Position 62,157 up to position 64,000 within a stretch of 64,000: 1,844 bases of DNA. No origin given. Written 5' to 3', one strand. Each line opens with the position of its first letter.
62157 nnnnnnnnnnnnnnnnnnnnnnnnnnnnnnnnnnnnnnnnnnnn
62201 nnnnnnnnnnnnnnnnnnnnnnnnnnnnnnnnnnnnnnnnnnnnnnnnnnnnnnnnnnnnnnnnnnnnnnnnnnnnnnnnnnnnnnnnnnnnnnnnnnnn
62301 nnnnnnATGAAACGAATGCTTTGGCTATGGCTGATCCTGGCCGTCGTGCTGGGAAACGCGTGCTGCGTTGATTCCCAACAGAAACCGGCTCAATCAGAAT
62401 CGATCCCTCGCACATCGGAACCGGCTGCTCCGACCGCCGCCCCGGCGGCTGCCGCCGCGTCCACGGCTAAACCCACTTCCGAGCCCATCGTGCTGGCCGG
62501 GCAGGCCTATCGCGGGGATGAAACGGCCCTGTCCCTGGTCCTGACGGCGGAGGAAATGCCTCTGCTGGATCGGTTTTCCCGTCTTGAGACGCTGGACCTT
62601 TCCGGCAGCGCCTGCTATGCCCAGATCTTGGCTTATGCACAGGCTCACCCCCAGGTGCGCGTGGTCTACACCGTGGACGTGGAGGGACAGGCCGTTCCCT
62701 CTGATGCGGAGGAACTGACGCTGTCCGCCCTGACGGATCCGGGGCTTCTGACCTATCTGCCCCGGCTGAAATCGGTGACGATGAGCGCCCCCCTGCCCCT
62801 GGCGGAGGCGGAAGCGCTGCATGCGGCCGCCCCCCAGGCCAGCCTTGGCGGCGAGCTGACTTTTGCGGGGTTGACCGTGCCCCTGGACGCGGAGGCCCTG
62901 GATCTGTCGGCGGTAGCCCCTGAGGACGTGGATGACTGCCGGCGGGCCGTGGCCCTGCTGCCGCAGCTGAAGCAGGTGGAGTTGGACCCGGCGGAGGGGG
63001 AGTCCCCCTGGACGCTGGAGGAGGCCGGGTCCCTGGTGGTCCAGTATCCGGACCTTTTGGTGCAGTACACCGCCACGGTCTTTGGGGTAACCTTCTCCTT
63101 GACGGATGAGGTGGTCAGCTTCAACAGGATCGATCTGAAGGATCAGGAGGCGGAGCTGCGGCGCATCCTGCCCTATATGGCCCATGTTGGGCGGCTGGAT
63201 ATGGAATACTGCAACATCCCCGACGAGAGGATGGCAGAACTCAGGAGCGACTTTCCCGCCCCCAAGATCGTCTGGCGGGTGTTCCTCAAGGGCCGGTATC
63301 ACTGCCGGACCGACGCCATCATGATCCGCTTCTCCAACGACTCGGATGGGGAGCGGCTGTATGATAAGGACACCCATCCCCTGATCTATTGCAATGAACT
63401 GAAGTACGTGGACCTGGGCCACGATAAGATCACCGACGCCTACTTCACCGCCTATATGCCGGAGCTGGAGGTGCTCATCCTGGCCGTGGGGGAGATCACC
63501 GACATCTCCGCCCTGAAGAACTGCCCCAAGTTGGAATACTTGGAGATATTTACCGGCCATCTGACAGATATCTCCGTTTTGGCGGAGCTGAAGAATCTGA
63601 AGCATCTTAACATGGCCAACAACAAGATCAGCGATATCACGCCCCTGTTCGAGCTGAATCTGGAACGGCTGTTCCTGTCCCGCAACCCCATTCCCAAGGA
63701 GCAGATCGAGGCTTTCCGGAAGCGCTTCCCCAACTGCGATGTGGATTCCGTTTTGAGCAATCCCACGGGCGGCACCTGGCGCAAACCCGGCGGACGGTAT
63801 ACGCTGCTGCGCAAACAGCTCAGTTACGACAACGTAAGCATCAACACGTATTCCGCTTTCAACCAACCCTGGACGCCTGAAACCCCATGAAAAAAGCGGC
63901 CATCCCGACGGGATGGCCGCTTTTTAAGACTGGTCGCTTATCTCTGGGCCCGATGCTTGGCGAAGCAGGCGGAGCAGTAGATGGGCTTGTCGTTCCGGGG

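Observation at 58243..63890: Three-gene envelope module built from a PIG-L/NAGPA paralog family in which only the stand-alone copy keeps catalytic deacetylase motifs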

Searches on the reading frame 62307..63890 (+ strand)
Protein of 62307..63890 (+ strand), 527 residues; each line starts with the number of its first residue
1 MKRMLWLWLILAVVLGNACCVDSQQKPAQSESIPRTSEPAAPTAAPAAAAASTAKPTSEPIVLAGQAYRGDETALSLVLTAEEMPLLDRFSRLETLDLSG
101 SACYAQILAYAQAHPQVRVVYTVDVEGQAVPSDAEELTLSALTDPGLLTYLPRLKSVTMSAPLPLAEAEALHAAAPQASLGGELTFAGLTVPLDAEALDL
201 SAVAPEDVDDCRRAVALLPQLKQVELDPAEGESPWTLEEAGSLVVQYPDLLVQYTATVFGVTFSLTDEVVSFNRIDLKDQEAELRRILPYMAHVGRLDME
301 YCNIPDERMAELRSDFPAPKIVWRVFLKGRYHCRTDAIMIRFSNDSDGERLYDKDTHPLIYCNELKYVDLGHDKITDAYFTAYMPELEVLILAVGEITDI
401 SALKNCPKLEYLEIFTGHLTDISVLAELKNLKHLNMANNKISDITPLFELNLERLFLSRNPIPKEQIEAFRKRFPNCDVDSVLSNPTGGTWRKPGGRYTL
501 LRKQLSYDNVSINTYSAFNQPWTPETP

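Call 3: search_protein_families(library=pfam, proteins=[window:62307-63890:+], max_evalue=0.1)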
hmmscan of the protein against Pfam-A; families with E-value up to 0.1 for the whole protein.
window:62307-63890:+ (527 aa): 6 families
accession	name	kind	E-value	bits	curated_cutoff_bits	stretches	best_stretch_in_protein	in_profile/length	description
PF12799.13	LRR_4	-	6.1e-17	61.7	27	3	418-447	12-42/44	Leucine Rich repeats (2 copies)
PF13855.12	LRR_8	-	2.6e-08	33.9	27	1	425-462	21-61/61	Leucine rich repeat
PF00560.39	LRR_1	-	7.2e-06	25.6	20.6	0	430-446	1-17/23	Leucine Rich Repeat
PF24048.1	LRR_NXF1-5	-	0.0019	18.2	30.5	1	404-475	51-135/142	NXF1/2/3/5 leucine-rich repeat domain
PF13516.12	LRR_6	-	0.0055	17.1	23.4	0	429-443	3-17/24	Leucine Rich repeat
PF24758.1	LRR_At5g56370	-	0.042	13.9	27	0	361-462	35-141/227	FBD-associated F-box protein At5g56370, LRR repeats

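Call 4: search_protein_families(library=ncbifam, proteins=[window:62307-63890:+], max_evalue=0.1)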
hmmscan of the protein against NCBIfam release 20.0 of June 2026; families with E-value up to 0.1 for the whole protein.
window:62307-63890:+ (527 aa): 4 families
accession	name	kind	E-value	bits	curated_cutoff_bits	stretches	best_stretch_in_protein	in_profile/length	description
NF033190.2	inl_like_NEAT_1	exception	6.7e-15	54.4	1275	1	355-462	277-384/754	NEAT domain-containing leucine-rich repeat protein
NF033188.1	internalin_H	exception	1.1e-11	44.1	1050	1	364-460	143-240/548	InlH/InlC2 family class 1 internalin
NF033189.1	internalin_A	exception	3.6e-11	42.1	1600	1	355-450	198-293/799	class 1 internalin InlA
NF047464.1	FibnectbindLIC11051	equivalog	7.2e-05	21.4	1000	1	364-479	444-561/685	LIC_11051 family fibronectin-binding protein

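Call 61: find_encoding_contigs(protein=window:62307-63890:+, flank=6000, max_places=3)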
Protein window:62307-63890:+ (527 aa): 13 contigs read that carry it; 3 places shown.
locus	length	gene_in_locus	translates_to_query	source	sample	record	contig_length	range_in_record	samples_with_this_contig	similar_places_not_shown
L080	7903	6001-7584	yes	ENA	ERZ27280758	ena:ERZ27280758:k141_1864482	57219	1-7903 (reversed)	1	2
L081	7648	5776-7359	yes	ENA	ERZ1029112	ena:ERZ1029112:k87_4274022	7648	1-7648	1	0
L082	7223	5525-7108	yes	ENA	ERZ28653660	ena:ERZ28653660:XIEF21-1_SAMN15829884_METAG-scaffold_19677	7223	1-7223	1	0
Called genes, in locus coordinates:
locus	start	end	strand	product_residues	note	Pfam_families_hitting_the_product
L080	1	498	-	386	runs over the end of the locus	PF01553:Acyltransferase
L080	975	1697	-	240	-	PF12146:Hydrolase_4 (faint), PF12695:Abhydrolase_5, PF00561:Abhydrolase_1 (weak)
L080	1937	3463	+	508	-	PF02585:PIG-L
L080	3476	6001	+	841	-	-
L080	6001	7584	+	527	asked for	PF00560:LRR_1 (faint), PF13855:LRR_8 (faint), PF12799:LRR_4 (weak)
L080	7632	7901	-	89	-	?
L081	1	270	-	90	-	?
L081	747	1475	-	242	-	PF12146:Hydrolase_4 (faint), PF12695:Abhydrolase_5, PF00561:Abhydrolase_1 (weak)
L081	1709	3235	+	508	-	PF02585:PIG-L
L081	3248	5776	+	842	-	-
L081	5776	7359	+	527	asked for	PF00560:LRR_1 (faint), PF13855:LRR_8 (faint), PF12799:LRR_4 (weak)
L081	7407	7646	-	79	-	?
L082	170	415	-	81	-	-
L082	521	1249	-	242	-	PF12146:Hydrolase_4 (faint), PF12695:Abhydrolase_5, PF00561:Abhydrolase_1 (weak)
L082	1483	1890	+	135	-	-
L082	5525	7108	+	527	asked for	PF00560:LRR_1 (faint), PF13855:LRR_8 (faint), PF12799:LRR_4 (weak)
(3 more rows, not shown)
